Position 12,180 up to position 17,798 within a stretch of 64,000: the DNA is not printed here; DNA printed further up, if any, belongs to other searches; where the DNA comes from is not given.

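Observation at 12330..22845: Tandem giant paralogs with a gingipain-like C25 domain in which the expected catalytic His is replaced by Trp (possible pseudopeptidase or adhesin)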

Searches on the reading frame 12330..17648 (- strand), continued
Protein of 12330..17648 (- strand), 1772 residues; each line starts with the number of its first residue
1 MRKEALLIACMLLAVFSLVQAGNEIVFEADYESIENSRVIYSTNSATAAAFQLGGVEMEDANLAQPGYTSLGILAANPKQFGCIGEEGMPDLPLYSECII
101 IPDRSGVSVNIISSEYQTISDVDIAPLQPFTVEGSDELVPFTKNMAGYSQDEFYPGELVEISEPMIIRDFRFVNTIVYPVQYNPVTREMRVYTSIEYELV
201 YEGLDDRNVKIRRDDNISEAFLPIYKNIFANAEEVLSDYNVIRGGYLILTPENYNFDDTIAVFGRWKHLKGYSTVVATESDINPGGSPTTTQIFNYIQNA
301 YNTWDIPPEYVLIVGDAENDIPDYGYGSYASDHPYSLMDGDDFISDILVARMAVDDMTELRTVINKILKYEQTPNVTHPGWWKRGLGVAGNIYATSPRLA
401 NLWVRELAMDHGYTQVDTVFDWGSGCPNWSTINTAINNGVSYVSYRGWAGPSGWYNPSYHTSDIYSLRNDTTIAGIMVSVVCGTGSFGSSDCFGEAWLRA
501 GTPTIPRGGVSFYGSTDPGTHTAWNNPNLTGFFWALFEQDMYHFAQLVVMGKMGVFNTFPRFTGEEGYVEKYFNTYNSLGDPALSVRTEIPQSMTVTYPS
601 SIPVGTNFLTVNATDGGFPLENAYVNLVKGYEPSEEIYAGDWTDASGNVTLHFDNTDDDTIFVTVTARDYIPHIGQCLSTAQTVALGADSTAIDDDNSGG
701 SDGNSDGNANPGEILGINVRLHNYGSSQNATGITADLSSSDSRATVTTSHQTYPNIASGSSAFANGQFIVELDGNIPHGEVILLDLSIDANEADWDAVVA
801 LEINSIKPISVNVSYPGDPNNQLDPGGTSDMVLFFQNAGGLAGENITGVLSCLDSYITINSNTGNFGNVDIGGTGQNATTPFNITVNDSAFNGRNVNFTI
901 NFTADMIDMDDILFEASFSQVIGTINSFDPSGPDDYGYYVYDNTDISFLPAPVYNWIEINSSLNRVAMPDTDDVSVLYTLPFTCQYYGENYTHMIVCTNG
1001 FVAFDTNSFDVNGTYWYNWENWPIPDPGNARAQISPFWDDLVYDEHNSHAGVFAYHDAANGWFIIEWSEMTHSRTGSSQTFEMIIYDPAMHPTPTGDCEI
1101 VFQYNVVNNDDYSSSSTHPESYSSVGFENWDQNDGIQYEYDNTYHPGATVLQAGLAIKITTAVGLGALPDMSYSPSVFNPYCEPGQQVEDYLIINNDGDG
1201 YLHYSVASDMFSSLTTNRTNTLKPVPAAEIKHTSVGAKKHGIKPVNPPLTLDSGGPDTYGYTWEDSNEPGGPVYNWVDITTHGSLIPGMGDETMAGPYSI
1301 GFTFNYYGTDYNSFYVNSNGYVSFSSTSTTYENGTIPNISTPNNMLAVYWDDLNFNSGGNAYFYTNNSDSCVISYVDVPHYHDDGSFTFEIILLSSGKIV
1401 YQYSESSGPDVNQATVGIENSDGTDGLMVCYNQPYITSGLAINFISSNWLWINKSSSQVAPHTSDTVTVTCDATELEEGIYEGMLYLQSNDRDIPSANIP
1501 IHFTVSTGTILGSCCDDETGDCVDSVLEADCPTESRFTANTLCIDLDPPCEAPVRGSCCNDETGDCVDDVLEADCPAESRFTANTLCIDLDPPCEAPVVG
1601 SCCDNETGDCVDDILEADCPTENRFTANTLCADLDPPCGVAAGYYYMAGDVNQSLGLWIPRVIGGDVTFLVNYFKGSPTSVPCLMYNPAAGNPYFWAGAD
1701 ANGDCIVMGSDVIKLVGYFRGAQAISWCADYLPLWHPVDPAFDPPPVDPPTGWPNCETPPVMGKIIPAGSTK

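Call 5: search_solved_structures(query=window:12330-17648:-, max_evalue=1, show_alignments=3)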
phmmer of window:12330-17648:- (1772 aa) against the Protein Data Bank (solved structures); distinct sequences matched with E-value up to 1: 5.
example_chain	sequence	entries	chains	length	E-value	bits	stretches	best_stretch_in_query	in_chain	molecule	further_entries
4ief_B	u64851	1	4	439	6.3e-26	93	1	244-608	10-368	Gingipain R2 Mature Domain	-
1cvr_A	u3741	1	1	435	1.2e-24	88.8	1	247-608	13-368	GINGIPAIN R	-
4ief_A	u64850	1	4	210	1.4e-19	72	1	69-233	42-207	Gingipain R2 Pro-Domain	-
5mun_A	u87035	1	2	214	5.8e-11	43.4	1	49-229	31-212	Lys-gingipain W83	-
2qvp_A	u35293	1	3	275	0.21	11.7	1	1256-1326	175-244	Uncharacterized protein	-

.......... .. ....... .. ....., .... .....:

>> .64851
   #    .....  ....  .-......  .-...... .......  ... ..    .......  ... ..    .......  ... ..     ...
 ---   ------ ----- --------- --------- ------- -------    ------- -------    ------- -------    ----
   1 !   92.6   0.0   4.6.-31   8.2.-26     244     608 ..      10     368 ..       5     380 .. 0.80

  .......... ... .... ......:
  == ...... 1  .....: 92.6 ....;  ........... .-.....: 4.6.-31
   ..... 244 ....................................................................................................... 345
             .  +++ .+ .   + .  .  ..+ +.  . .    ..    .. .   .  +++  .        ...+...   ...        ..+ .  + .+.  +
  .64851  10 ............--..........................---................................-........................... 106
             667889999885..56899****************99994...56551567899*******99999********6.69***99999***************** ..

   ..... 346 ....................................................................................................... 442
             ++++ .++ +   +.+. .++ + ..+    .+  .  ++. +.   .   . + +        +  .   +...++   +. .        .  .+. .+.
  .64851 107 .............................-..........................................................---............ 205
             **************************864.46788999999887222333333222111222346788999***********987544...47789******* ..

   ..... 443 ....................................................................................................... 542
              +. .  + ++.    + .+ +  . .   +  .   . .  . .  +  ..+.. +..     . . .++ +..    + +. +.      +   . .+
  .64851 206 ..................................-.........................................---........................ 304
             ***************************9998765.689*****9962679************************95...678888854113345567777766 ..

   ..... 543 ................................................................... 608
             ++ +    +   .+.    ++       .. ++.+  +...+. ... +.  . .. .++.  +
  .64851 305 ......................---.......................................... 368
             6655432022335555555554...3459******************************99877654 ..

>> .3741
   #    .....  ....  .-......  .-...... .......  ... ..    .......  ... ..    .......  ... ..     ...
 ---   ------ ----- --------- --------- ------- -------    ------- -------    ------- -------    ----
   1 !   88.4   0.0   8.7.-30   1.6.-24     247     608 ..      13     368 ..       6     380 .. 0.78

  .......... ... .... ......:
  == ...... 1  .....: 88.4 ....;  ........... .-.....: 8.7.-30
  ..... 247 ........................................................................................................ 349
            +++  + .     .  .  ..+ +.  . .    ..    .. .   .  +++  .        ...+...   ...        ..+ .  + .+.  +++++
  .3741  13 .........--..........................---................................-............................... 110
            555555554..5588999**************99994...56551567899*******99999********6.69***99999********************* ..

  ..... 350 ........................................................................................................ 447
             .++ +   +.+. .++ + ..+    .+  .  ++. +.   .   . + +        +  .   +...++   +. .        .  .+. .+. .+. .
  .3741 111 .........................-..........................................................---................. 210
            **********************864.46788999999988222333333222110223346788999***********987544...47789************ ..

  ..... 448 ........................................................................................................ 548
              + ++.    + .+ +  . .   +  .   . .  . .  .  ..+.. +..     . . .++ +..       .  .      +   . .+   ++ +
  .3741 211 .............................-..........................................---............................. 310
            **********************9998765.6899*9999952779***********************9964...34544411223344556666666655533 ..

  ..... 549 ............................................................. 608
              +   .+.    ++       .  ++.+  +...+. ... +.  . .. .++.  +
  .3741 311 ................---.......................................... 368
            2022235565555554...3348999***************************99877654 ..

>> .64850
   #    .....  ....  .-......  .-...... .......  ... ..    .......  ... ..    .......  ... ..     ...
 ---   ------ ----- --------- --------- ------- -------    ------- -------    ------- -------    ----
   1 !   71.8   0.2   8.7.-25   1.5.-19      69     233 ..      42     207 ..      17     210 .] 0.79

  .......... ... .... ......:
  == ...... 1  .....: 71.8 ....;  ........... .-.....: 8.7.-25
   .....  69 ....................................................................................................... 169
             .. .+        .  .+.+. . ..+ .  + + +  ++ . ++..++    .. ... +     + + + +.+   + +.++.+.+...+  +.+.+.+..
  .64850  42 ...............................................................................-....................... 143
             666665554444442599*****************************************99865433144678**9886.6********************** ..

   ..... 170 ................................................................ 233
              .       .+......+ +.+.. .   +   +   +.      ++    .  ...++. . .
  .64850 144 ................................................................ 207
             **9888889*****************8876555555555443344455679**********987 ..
